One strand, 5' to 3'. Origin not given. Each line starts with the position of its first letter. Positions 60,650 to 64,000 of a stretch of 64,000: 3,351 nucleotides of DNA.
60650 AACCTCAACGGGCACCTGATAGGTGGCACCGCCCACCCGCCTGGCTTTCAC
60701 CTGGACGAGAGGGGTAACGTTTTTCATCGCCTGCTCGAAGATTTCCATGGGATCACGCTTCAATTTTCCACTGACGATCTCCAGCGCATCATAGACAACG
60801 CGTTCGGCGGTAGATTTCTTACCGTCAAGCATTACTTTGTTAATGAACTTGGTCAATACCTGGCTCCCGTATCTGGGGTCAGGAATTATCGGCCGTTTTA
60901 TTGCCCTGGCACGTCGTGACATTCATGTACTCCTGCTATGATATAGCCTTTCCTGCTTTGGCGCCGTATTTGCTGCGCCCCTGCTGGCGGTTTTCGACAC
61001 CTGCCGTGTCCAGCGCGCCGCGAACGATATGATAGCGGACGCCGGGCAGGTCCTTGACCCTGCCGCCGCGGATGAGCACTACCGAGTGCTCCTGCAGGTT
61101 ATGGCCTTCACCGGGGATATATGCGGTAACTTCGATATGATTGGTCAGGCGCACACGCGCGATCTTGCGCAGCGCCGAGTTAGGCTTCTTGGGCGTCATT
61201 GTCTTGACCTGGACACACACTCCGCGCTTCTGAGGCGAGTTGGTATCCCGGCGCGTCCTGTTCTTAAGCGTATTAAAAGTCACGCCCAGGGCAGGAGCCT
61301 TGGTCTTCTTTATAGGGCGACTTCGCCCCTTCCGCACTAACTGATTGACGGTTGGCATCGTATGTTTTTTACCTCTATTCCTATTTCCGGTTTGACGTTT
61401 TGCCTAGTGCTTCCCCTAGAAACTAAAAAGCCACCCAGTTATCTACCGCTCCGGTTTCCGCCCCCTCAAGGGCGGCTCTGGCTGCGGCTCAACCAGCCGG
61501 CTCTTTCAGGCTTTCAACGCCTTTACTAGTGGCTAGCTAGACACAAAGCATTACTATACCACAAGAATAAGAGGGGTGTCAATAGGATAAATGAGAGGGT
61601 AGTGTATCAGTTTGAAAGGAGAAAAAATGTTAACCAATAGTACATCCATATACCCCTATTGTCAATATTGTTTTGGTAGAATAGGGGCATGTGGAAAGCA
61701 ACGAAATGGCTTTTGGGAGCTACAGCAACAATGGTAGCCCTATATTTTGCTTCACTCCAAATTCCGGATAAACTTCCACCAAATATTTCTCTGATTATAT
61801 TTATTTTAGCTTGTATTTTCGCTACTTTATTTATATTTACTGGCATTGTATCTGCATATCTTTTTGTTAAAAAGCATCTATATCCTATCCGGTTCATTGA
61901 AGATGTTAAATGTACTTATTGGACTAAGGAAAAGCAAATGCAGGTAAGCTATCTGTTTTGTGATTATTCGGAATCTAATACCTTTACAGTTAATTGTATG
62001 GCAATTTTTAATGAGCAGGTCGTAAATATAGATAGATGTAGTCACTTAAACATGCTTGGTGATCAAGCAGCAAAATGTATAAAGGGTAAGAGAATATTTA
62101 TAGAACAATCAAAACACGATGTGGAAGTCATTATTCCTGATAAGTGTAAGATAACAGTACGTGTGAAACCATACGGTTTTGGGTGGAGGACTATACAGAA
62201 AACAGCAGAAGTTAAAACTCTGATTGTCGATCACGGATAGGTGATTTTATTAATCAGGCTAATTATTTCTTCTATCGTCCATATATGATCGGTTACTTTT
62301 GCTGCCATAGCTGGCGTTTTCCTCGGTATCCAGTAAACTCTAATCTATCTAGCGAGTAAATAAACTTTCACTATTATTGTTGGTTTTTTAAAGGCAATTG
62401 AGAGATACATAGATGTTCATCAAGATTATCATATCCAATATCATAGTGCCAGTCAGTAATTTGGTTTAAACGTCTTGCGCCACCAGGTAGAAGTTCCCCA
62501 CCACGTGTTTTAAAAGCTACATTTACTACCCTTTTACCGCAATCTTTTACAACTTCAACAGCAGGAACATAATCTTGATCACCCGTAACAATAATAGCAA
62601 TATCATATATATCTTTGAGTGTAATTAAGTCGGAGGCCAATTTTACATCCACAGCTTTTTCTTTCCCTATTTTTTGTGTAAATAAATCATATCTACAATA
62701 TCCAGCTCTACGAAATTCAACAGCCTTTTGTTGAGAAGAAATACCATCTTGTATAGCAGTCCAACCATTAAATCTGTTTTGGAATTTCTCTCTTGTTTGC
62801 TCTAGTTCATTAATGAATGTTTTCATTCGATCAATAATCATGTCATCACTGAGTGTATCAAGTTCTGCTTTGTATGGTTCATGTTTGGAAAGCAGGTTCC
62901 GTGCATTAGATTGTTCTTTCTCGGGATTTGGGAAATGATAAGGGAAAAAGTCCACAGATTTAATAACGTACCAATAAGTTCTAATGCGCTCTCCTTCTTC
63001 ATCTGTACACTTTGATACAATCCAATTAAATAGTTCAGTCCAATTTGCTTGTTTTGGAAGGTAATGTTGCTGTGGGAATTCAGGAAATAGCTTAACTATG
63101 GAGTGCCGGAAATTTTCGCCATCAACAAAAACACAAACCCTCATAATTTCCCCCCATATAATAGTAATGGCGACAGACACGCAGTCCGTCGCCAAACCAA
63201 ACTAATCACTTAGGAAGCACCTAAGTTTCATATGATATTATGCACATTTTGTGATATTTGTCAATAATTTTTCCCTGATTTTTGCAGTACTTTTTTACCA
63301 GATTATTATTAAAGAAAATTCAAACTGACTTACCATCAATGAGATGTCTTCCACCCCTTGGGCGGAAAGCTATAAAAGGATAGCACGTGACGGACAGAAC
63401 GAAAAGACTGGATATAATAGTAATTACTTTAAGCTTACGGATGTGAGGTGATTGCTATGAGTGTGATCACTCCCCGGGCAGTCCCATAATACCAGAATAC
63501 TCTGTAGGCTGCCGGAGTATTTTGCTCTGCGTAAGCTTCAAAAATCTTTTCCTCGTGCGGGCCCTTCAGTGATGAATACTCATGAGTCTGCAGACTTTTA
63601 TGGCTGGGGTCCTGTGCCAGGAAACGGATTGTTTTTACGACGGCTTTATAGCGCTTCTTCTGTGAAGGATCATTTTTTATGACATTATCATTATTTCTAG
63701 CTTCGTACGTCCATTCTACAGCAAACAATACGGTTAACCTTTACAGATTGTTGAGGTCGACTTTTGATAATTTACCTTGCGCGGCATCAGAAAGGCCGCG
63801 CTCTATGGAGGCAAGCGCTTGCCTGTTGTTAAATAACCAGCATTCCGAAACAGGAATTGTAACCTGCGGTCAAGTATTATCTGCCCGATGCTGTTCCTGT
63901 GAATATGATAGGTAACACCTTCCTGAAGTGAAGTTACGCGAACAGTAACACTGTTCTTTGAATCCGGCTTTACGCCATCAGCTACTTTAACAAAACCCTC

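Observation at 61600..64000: AT-rich islet next to the str operon promoter carrying a NYN-nuclease-domain gene, a two-TM orphan and a decayed RelE/ParE-RHH pair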

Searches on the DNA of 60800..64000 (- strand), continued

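Call 97: search_with_rna_model(model_id=R1, sources=[L091, L092, L093, L094, L095, L096, L097, L098, L099, L100, L101, L102, L103, L104, L105, L106, L107, L108, L109, L110, L111, L112, L113, L114, L115, L116, L117, L118, L119, L120, L121, L122, L123, L124, L125, L126, L127, L128, L129, L130, L131, L132, L133, L134, L135, L136, L137, L138, L139, L140, L141, L142, L143, L144, L145, L146, L147, L148, L149, L150, L151, L152, L153, L154, L155, L156, L157, L158, L159, L160, L161, L162, L163, L164, L165, L166, L167, L168, L169, L170], max_evalue=0.001, make_alignment=true)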
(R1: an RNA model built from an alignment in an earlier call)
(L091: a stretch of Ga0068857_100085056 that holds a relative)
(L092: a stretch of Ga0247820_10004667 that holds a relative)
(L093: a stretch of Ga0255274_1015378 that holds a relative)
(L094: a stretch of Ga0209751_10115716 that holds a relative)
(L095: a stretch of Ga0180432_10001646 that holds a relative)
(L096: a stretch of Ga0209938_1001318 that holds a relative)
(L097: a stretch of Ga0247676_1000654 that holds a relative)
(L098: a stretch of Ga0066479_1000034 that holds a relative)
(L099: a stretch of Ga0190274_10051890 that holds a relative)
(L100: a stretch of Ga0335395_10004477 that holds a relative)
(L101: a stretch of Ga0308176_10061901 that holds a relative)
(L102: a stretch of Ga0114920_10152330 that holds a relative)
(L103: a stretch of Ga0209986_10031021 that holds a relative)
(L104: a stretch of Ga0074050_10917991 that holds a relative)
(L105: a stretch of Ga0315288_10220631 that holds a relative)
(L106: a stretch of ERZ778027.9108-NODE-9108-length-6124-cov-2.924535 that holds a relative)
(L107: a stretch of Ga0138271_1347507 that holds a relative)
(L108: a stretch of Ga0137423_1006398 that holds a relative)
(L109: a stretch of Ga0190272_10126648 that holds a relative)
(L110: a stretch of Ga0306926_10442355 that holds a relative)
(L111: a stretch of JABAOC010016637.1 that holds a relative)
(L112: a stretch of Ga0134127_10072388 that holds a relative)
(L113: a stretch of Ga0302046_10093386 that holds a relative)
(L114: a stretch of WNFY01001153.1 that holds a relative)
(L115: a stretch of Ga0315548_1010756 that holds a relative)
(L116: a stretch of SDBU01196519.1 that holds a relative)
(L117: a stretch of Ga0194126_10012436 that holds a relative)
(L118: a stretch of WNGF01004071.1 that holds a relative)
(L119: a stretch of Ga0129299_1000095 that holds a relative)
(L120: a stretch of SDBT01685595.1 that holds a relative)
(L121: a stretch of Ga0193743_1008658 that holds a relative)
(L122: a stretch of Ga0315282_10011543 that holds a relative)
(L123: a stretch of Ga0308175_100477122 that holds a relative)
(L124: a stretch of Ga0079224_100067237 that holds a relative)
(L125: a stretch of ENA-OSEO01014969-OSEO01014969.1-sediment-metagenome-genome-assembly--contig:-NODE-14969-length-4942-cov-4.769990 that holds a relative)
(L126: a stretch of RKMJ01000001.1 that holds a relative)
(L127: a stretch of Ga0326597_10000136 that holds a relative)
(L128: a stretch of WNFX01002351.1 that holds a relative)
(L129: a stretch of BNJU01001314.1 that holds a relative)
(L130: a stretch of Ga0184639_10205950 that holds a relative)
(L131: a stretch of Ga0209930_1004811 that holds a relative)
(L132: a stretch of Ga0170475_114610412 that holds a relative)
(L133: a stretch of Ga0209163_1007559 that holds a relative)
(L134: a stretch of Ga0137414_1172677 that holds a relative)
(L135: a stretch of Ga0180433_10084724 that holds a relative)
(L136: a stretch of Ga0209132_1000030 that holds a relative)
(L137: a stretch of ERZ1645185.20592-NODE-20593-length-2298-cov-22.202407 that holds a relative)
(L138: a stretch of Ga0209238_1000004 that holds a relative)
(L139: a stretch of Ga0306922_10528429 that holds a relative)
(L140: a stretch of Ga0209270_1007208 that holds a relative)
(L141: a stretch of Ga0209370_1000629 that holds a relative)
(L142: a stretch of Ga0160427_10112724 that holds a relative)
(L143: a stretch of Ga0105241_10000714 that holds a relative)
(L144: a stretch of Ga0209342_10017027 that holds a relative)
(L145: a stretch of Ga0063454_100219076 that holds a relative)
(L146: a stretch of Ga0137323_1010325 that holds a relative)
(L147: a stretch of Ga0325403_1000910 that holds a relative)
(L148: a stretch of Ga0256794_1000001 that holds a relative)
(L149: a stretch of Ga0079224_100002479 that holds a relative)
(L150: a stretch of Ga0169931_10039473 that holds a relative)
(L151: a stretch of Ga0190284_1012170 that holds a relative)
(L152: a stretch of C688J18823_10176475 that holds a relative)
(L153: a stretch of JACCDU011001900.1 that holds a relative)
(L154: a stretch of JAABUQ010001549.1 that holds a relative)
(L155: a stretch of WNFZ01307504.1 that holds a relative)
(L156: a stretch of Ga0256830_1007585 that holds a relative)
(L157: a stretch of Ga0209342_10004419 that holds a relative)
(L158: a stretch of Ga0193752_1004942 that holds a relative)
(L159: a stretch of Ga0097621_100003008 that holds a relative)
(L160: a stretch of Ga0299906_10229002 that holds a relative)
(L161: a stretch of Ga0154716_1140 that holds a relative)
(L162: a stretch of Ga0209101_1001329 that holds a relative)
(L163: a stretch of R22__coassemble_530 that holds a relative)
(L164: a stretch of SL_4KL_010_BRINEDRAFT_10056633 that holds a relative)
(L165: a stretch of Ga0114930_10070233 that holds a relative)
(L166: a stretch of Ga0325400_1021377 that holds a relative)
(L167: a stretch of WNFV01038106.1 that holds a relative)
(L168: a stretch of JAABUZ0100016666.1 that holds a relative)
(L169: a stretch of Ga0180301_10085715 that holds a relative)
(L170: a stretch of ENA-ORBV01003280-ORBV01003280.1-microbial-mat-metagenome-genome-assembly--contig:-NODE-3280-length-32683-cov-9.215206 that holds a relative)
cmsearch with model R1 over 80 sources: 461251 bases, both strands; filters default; matches with E-value up to 0.001: 19.
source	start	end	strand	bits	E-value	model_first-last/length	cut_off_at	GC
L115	1300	1364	+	76.4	8.8e-20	1-68/68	no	0.55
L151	1975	2042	-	73.7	5.7e-19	1-68/68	no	0.53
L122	9225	9291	-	72.4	1.4e-18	1-68/68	no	0.6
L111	2910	2975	+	71.7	2.2e-18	1-68/68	no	0.55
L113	2174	2239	-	70.4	5.4e-18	1-68/68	no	0.59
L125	1278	1343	+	70.1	6.4e-18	1-68/68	no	0.58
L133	3152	3217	+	70.1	6.4e-18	1-68/68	no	0.58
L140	1127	1192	-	70.1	6.4e-18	1-68/68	no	0.58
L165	1737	1804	-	69.8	7.9e-18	1-68/68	no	0.53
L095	4607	4673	-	67.6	3.6e-17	1-68/68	no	0.67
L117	4378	4444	-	67.5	3.8e-17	1-68/68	no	0.55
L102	1351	1418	-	66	1.1e-16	1-68/68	no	0.51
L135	1687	1754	+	64.5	2.9e-16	1-68/68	no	0.6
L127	218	283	+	63.8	4.8e-16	1-68/68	no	0.59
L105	812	882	-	63.7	5.1e-16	1-68/68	no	0.54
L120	186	254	+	61.6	2.1e-15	1-68/68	no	0.54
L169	876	941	+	56.8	5.4e-14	1-68/68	no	0.71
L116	1355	1423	-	56.3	7.7e-14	1-68/68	no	0.48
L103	161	231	+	54.1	3.5e-13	1-68/68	no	0.54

Alignment A10: 19 matches aligned to the model, 72 columns, each read 5' to 3' on its own strand. Consensus structure (alignment columns), stored with it:
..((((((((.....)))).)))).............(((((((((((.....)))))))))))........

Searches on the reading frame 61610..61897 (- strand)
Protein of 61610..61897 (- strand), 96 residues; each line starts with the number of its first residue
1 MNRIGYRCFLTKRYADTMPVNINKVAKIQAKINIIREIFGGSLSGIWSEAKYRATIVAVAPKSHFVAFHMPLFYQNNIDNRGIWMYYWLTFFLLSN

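Call 3: search_protein_families(library=pfam, proteins=[window:61610-61897:-], max_evalue=1)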
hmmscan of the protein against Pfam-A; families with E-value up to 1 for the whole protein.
seq(96 aa): 0 families

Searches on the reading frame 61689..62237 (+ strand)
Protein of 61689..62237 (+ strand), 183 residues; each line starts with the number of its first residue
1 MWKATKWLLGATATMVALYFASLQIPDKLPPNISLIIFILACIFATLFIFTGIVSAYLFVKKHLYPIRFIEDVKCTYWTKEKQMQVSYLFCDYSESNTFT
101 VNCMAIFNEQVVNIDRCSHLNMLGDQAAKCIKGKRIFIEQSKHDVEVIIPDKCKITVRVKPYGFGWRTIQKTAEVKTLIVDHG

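Call 3: search_protein_families(library=pfam, proteins=[window:61689-62237:+], max_evalue=1)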
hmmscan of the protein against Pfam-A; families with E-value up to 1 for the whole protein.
seq(183 aa): 1 family
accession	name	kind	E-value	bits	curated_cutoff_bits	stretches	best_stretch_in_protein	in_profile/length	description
PF24838.2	8xMP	-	0.13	12.5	30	1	1-50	18-68/136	Octameric membrane protein family (8xMP)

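Call 8: search_protein_families(library=ncbifam, proteins=[window:61689-62237:+], max_evalue=1)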
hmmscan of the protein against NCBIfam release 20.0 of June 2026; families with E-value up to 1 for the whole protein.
seq(183 aa): 0 families

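Call 14: search_protein_families(library=padloc, proteins=[window:61689-62237:+], max_evalue=1)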
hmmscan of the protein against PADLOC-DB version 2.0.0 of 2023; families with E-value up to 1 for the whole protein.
seq(183 aa): 0 families

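Call 24: find_homologous_proteins(query=window:61689-62237:+, max_evalue=10)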
Query seq(183 aa) (183 aa): 1 proteins with E <= 10 among 18 candidates.
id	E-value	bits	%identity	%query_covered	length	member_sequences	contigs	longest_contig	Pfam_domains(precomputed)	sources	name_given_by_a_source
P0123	1.3e-83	297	99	73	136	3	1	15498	-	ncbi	-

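Call 25: find_encoding_contigs(protein=P0123, flank=10000, max_places=6)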
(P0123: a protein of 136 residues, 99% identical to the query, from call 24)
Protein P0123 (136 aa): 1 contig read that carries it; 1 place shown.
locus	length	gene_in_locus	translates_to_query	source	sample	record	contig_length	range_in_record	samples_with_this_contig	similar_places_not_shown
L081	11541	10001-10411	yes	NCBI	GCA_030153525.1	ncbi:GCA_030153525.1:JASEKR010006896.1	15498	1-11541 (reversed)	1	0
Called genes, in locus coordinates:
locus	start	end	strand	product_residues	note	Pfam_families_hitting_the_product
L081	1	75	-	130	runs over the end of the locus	PF00410:Ribosomal_S8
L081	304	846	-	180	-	PF00281:Ribosomal_L5, PF00673:Ribosomal_L5_C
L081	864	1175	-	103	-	PF00467:KOW (weak), PF17136:ribosomal_L24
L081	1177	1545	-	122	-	PF00238:Ribosomal_L14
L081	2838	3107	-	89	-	PF07650:KH_2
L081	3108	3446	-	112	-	PF00237:Ribosomal_L22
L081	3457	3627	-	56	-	PF00203:Ribosomal_S19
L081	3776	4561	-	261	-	PF00181:Ribosomal_L2_N, PF03947:Ribosomal_L2_C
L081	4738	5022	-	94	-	PF00276:Ribosomal_L23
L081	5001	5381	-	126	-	PF00573:Ribosomal_L4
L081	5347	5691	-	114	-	PF00573:Ribosomal_L4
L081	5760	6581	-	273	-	PF00338:Ribosomal_S10, PF00297:Ribosomal_L3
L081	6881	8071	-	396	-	PF22042:EF-G_D2, PF03144:GTP_EFTU_D2, PF14492:EFG_III, PF16658:RF3_C (weak), PF03764:EFG_IV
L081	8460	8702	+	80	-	-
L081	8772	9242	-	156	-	PF00177:Ribosomal_S7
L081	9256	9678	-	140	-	PF00164:Ribosom_S12_S23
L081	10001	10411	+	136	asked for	-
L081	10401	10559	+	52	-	-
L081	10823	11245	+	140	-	PF19864:Radical_SAM_N2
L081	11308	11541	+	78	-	?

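Call 26: list_cluster_members(proteins=[P0123])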
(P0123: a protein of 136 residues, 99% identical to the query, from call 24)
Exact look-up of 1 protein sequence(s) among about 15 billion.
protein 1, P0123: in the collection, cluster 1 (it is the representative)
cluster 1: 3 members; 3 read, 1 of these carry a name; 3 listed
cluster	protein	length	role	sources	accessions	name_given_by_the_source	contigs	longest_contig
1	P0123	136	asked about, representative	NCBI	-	-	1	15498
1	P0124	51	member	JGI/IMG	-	hypothetical protein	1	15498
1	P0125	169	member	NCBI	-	-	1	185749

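Call 31: find_encoding_contigs(protein=P0125, flank=10000, max_places=4)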
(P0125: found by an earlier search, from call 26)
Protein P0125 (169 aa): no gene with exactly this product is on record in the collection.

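Call 49: search_protein_representatives(protein=window:61689-62237:+)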
Query: 183 residues. Proteins with E-value up to 0.001 (for the whole library): 24; up to 1e-10: 14; up to 1e-30: 2. The best 24 are listed.
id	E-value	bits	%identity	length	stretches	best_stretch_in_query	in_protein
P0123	4.2e-84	296.9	99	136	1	1-134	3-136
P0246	5.9e-41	156.3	42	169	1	14-182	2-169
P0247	1.4e-22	96.4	31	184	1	9-183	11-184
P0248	1.8e-20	89.6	37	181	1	36-182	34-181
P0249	4.6e-19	85.0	33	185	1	2-175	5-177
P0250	2.6e-17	79.3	29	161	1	16-181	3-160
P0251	3.3e-17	78.9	84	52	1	135-183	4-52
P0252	1.9e-14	69.9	34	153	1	46-176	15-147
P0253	2.2e-14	69.7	32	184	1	14-182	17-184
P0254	9.2e-14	67.7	33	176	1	35-182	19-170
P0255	2.7e-13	66.2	29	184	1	1-169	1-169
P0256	3.4e-12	62.6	27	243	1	2-176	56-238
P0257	4.2e-12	62.3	29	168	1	34-180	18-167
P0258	2.4e-11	59.8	26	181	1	6-175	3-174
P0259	1.2e-10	57.5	31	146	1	42-174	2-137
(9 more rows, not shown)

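Call 51: find_encoding_contigs(protein=P0246, flank=6000, max_places=3)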
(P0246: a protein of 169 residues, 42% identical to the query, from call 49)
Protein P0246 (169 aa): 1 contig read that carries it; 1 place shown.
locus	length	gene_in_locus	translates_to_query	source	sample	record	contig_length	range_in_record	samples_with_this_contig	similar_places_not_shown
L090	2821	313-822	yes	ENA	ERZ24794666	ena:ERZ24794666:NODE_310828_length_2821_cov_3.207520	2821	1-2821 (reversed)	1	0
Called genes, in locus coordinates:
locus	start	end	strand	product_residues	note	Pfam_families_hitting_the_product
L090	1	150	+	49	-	?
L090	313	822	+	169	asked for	-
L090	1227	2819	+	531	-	?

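Call 55: search_protein_families(library=pfam, proteins=[L090:1227-2819:+], max_evalue=1)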
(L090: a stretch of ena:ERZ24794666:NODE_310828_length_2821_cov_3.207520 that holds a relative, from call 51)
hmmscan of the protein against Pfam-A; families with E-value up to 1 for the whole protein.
L090:1227-2819:+ (531 aa): 2 families
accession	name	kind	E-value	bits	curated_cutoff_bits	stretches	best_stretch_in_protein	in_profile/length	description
PF25361.1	AAA_lid_RFC1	-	0.0077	16.1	34.9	1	238-264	13-39/59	RFC1-like, AAA+ ATPase lid domain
PF17863.7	AAA_lid_2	-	0.21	11.8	22.7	0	390-451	2-70/74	AAA lid domain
